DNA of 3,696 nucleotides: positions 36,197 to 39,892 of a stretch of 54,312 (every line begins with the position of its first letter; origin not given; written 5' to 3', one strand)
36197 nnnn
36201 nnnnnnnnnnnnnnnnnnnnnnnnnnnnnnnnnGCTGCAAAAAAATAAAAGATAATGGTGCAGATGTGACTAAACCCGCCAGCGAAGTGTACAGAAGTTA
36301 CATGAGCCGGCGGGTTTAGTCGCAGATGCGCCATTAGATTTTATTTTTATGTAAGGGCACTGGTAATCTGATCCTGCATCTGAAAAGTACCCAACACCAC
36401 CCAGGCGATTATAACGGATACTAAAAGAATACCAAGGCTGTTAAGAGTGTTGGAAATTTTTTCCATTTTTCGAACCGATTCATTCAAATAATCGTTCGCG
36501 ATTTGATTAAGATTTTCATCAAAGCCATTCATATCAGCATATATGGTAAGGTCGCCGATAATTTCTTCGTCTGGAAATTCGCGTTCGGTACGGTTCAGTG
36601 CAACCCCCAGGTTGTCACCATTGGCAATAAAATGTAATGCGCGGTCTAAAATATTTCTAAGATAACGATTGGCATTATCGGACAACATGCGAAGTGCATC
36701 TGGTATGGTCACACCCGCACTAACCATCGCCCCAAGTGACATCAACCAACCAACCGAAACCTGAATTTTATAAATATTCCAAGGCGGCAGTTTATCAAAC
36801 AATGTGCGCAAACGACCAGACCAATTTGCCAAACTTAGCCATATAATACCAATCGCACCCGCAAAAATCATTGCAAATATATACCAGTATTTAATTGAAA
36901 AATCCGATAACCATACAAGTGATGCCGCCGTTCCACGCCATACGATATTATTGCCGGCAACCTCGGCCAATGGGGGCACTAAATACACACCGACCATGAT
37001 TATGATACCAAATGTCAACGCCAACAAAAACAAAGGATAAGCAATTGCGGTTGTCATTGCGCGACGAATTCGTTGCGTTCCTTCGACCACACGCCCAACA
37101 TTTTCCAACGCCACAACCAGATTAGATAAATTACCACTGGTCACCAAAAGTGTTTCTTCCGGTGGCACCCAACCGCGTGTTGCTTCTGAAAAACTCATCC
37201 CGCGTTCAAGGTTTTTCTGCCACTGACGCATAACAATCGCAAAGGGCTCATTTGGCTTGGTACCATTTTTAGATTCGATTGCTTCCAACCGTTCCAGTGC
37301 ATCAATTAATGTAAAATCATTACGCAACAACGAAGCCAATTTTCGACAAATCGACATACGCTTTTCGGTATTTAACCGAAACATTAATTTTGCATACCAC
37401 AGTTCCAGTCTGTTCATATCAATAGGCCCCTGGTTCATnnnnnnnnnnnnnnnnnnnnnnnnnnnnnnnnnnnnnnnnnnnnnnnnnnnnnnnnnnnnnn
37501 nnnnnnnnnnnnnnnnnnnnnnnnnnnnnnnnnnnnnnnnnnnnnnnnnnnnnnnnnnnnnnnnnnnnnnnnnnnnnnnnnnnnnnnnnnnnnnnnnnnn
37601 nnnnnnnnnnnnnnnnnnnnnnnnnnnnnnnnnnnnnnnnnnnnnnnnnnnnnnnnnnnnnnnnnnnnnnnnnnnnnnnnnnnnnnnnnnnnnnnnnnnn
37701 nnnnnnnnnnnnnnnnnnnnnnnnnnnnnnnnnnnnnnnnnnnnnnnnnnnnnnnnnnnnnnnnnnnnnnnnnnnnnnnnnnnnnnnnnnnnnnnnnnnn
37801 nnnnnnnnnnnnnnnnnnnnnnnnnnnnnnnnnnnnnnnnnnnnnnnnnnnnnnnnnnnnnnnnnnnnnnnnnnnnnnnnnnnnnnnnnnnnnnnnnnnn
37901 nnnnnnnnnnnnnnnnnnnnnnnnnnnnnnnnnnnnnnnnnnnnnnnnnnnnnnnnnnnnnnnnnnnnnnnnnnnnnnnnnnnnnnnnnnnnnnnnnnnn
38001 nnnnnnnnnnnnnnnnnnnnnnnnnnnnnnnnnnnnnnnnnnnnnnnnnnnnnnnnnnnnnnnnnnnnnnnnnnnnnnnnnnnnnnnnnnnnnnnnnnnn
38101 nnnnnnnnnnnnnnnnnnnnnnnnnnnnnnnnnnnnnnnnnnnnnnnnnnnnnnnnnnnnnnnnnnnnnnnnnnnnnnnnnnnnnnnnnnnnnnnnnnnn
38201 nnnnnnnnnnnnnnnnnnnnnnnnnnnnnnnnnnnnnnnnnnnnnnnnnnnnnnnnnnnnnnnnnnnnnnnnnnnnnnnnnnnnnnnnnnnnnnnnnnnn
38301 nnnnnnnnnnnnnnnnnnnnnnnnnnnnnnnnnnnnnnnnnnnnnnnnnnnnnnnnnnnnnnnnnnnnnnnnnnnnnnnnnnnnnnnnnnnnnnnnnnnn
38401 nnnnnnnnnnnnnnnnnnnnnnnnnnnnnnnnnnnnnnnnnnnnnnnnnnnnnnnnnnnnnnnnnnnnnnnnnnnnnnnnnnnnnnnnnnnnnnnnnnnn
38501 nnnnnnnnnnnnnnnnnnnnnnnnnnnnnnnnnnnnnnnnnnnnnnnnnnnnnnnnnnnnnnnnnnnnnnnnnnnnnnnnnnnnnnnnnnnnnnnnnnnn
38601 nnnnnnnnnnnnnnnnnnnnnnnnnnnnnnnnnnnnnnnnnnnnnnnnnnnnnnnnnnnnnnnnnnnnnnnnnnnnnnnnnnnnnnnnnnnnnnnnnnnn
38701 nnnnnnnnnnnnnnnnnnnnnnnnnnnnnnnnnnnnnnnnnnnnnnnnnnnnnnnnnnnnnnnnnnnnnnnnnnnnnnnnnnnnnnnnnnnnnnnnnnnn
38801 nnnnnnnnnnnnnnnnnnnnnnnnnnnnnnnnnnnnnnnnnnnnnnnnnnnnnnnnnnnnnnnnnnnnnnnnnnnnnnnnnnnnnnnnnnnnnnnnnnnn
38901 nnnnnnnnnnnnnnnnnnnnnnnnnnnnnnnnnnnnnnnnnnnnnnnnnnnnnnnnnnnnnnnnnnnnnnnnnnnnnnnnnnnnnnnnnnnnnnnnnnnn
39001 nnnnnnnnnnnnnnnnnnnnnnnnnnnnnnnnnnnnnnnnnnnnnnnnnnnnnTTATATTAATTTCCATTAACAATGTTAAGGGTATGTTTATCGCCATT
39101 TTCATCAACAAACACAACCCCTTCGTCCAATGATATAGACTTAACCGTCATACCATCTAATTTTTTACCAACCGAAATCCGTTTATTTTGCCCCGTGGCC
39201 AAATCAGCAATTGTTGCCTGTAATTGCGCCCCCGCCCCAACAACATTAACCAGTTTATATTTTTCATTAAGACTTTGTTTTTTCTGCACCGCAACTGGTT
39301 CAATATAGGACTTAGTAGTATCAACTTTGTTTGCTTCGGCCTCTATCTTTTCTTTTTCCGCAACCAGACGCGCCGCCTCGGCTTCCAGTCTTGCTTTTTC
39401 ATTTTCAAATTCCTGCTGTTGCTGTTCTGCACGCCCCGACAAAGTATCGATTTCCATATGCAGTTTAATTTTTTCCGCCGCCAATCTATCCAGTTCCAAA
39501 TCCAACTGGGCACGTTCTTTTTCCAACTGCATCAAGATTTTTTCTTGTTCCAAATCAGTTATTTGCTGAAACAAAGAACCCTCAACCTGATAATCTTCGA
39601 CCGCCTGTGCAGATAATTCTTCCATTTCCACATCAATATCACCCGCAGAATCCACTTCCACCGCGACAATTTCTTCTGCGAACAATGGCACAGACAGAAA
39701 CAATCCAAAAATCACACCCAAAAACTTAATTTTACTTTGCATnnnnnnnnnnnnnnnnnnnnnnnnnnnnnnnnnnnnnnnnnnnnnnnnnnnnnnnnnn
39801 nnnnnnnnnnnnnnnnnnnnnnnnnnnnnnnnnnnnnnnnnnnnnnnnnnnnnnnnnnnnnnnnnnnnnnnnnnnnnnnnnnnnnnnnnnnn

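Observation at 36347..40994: Pilin-less type IVb-pilus / T2SS-like four-gene module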

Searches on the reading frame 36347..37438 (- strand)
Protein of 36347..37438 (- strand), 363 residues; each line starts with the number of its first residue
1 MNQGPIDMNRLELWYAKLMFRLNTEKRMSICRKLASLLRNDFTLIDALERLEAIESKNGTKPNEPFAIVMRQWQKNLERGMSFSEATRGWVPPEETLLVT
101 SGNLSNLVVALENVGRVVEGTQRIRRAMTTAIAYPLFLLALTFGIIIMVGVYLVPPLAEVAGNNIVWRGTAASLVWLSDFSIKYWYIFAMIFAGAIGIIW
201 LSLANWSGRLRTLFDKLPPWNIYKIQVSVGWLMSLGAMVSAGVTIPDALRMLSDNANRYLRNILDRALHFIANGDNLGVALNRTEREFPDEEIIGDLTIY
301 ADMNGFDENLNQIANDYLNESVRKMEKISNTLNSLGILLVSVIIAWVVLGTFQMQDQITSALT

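Call 3: search_protein_families(library=pfam, proteins=[window:36347-37438:-], max_evalue=0.01)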
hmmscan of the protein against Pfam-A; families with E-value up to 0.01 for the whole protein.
window:36347-37438:- (363 aa): 2 families
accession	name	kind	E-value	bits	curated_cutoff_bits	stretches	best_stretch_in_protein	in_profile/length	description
PF00482.28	T2SSF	-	2.5e-30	105.4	25.2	2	231-350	1-121/125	Type II secretion system (T2SS), protein F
PF15420.11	Abhydrolase_9_N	-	0.0016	19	27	0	180-271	47-138/208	Alpha/beta-hydrolase family N-terminus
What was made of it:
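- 36347..37438 (-): pilR/gspF-like polytopic platform protein (363-aa ORF; the true start is probably 37417, giving 356 aa). PF00482 105.4 bits with two stretches (call 3).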

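Call 4: search_protein_families(library=ncbifam, proteins=[window:36347-37438:-], max_evalue=0.01)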
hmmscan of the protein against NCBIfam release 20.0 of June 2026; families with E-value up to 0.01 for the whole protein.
window:36347-37438:- (363 aa): 6 families
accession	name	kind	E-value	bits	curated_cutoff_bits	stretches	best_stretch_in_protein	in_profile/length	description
TIGR02120.1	GspF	equivalog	1e-21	77.7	424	1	20-350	58-389/401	type II secretion system inner membrane protein GspF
NF007861.0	PRK10573.1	equivalog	6.7e-18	64.9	401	1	23-350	57-386/401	protein transport protein HofC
NF041012.2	T4P_ComGB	equivalog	2.6e-17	63.2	240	1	27-283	3-257/332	competence type IV pilus assembly protein ComGB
NF052607.1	T4PiliAsmPilCThrm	equivalog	1.4e-13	50.7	700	1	30-359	70-401/406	type IV pilus assembly protein PilC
NF052606.1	T4PiliAsmPilCMyx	equivalog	5.9e-12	45.1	700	1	42-349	90-405/419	type IV pilus assembly protein PilC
NF047826.1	T3SSXpsF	equivalog_domain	1.9e-05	23.7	650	1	107-360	146-402/405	type II secretion system protein XpsF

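Call 20: search_solved_structures(query=window:36350-37438:-, max_evalue=0.01)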
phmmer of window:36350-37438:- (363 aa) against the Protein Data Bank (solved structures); distinct sequences matched with E-value up to 0.01: 1.
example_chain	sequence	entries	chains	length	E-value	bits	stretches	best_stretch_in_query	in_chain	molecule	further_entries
3jc8_Ca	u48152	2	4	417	3.1e-09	39.7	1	40-339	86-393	Type 4 fimbrial assembly protein PilC | PilC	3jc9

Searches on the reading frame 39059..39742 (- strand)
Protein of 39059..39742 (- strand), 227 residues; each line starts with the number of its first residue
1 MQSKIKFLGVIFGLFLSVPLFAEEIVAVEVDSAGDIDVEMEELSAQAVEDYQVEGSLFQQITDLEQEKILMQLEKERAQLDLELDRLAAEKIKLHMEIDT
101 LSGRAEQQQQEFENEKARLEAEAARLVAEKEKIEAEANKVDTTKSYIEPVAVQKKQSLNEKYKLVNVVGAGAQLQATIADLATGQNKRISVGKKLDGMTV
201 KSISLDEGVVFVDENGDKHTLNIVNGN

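Call 3: search_protein_families(library=pfam, proteins=[window:39059-39742:-], max_evalue=0.01)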
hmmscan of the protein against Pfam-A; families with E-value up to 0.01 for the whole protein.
window:39059-39742:- (227 aa): 1 family
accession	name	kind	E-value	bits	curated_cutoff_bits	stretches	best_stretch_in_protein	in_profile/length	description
PF04977.20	DivIC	-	0.0024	18.1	28.9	0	108-151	18-61/80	Septum formation initiator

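Call 4: search_protein_families(library=ncbifam, proteins=[window:39059-39742:-], max_evalue=0.01)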
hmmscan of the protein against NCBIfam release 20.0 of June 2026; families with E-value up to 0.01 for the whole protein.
window:39059-39742:- (227 aa): 3 families
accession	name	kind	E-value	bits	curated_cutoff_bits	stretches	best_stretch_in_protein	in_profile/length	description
TIGR03021.1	pilP_fam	equivalog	1.2e-07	32.7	34.65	1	110-207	8-115/119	type IV pilus biogenesis protein PilP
TIGR02169.1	SMC_prok_A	equivalog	0.0019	16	729.4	1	47-187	296-439/1165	chromosome segregation protein SMC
NF009344.0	PRK12705.1-1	equivalog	0.003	16.2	831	1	44-164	66-191/572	hypothetical protein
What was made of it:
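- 39059..39742 (-): pilP-like gene: 227 aa with a signal peptide, a long coiled coil and a C-terminal beta domain. TIGR03021 pilP_fam 32.7 bits against a 34.65 cut-off (call 4).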

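Call 19: search_solved_structures(query=window:39062-39742:-, max_evalue=1)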
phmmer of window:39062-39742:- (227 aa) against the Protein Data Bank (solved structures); distinct sequences matched with E-value up to 1: 8.
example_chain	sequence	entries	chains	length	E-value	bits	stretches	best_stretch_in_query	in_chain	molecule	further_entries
2ihy_A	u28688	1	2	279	0.14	15.4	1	157-214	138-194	ABC transporter, ATP-binding protein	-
7x5e_A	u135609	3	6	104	0.18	15.1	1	72-109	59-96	Transcription factor MafG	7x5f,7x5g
3a5t_A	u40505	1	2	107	0.19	15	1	72-109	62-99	Transcription factor MafG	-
2lf0_A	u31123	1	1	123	0.32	14.3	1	80-148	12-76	Uncharacterized protein yibL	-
2wt7_A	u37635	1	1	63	0.38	14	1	79-134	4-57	PROTO-ONCOGENE PROTEIN C-FOS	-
1fos_E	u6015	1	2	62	0.49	13.7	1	83-134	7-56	P55-C-FOS PROTO-ONCOGENE PROTEIN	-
3s9g_A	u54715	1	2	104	0.5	13.6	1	63-121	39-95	Protein HEXIM1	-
7mie_A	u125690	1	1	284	0.81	13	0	156-221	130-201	PlzA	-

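Call 53: search_protein_families(library=ncbifam, alignment_id=A3, max_evalue=0.001)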
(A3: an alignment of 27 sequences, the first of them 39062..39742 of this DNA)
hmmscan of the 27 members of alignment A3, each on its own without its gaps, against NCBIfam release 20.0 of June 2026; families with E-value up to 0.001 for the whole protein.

A. member 1, window:39062-39742:- (227 aa): 1 family
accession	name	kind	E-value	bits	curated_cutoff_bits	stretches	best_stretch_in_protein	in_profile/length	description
TIGR03021.1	pilP_fam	equivalog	1.2e-07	32.7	34.65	1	110-207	8-115/119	type IV pilus biogenesis protein PilP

B. families by the number of members that match (of 27 scanned): 12 families
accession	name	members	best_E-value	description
TIGR03021.1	pilP_fam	27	2.2e-10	type IV pilus biogenesis protein PilP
NF009344.0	PRK12705.1-1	10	5.3e-05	hypothetical protein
NF045487.1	ASRP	9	2.4e-06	archaea-specific SMC-related protein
TIGR02168.1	SMC_prok_B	2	2.2e-05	chromosome segregation protein SMC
TIGR04523.1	Mplasa_alph_rch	2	6.4e-05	helix-rich protein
NF038350.1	taxis_HmpF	2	0.00015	pilus motility taxis protein HmpF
TIGR02169.1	SMC_prok_A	2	0.00024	chromosome segregation protein SMC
TIGR03185.1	DNA_S_dndD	1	7.4e-05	DNA sulfur modification protein DndD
NF041511.1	PA2816_fam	1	0.0003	PA2816 family glutamine-rich protein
NF041534.1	rodZ_Strepcoccus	1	0.00078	cytoskeleton protein RodZ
TIGR01843.1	type_I_hlyD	1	0.00083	HlyD family type I secretion periplasmic adaptor subunit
NF038218.1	IcmG_DotF_IVB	1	0.00084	type IVB secretion system protein IcmG/DotF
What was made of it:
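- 39059..39742 (-): 27 of 27 lineage orthologues hit the same model, best E 2.2e-10 (call 53).
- On R64-type (PilO2) type IVb pilus: All 27 of 27 orthologues match at E<1e-3, best 2.2e-10 (call 53).
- Checked: All 27 lineage orthologues tested match the same model (call 53).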
